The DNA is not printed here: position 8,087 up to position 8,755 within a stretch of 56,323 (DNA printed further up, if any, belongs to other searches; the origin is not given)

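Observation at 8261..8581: Metazoan-type SRCR domain on a bacterial autotransporter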

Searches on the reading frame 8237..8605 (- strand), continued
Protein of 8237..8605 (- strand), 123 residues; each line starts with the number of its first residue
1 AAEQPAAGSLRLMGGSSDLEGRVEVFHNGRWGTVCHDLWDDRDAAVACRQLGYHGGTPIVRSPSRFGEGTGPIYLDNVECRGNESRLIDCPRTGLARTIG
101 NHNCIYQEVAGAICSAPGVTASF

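Call 77: find_encoding_contigs(protein=P0154, flank=5000, max_places=2)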
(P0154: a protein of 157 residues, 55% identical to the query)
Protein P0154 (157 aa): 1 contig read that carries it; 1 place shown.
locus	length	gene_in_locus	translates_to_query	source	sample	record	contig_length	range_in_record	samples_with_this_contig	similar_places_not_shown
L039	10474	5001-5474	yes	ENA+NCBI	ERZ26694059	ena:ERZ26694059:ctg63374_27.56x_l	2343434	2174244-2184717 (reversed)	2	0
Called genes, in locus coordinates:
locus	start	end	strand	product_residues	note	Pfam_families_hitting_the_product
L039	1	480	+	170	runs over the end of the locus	PF06114:Peptidase_M78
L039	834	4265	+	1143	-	PF16389:DUF4998 (faint), PF16656:Pur_ac_phosph_N (faint), PF19077:Big_13 (faint), PF10179:NDNF (faint), PF23376:Fn3_VIN3 (faint), PF00041:fn3, PF16323:DUF4959 (weak), PF00041:fn3, +1 more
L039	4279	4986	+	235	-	-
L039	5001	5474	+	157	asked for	PF00530:SRCR, PF15494:SRCR_2 (weak)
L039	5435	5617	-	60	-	-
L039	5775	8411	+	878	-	PF07581:Glug (faint)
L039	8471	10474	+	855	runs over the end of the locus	PF07581:Glug (faint)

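Call 78: find_encoding_contigs(protein=P0185, flank=6000, max_places=3)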
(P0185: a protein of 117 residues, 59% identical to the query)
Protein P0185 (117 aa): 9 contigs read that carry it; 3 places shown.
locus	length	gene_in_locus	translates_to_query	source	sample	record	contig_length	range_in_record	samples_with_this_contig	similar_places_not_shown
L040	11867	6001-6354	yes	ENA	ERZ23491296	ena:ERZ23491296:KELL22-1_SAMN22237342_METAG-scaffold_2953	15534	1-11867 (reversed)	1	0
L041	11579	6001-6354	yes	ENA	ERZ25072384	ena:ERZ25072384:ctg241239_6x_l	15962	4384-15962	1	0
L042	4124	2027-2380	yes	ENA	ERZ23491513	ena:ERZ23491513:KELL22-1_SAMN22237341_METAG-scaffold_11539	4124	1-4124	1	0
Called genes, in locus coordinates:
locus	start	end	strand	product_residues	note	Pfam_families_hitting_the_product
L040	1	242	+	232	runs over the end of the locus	PF00530:SRCR, PF15494:SRCR_2 (faint), PF00530:SRCR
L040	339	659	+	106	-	PF00530:SRCR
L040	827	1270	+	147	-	PF00530:SRCR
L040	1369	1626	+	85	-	PF00530:SRCR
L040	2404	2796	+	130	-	PF00530:SRCR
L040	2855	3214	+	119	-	PF00530:SRCR, PF15494:SRCR_2 (weak)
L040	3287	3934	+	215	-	PF00530:SRCR, PF09272:Hepsin-SRCR (faint), PF15494:SRCR_2 (faint), PF00530:SRCR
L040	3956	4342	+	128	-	PF00530:SRCR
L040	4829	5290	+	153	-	PF00530:SRCR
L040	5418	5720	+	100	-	PF00530:SRCR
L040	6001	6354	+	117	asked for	PF00530:SRCR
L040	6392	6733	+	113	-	PF00530:SRCR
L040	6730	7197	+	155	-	PF00530:SRCR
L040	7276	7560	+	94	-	PF00530:SRCR, PF15494:SRCR_2 (weak)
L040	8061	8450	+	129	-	PF00530:SRCR, PF15494:SRCR_2 (weak)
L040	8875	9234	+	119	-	PF00530:SRCR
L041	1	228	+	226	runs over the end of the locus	PF00530:SRCR, PF15494:SRCR_2 (faint), PF00530:SRCR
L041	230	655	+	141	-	PF00530:SRCR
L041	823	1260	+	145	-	PF00530:SRCR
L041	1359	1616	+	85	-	PF00530:SRCR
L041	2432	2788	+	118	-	PF00530:SRCR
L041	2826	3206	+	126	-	PF00530:SRCR, PF15494:SRCR_2 (weak)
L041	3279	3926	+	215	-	PF00530:SRCR, PF09272:Hepsin-SRCR (faint), PF15494:SRCR_2 (faint), PF00530:SRCR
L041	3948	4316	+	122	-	PF00530:SRCR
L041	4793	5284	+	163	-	PF00530:SRCR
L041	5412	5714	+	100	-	PF00530:SRCR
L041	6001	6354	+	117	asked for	PF00530:SRCR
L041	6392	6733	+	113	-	PF00530:SRCR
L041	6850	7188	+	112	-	PF00530:SRCR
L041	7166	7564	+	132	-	PF00530:SRCR, PF15494:SRCR_2 (faint)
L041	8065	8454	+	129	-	PF00530:SRCR, PF15494:SRCR_2 (weak)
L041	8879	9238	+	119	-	PF00530:SRCR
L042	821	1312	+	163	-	PF00530:SRCR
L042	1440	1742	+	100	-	PF00530:SRCR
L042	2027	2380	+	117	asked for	PF00530:SRCR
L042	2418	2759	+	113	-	PF00530:SRCR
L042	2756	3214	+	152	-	PF00530:SRCR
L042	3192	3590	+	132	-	PF00530:SRCR, PF15494:SRCR_2 (faint)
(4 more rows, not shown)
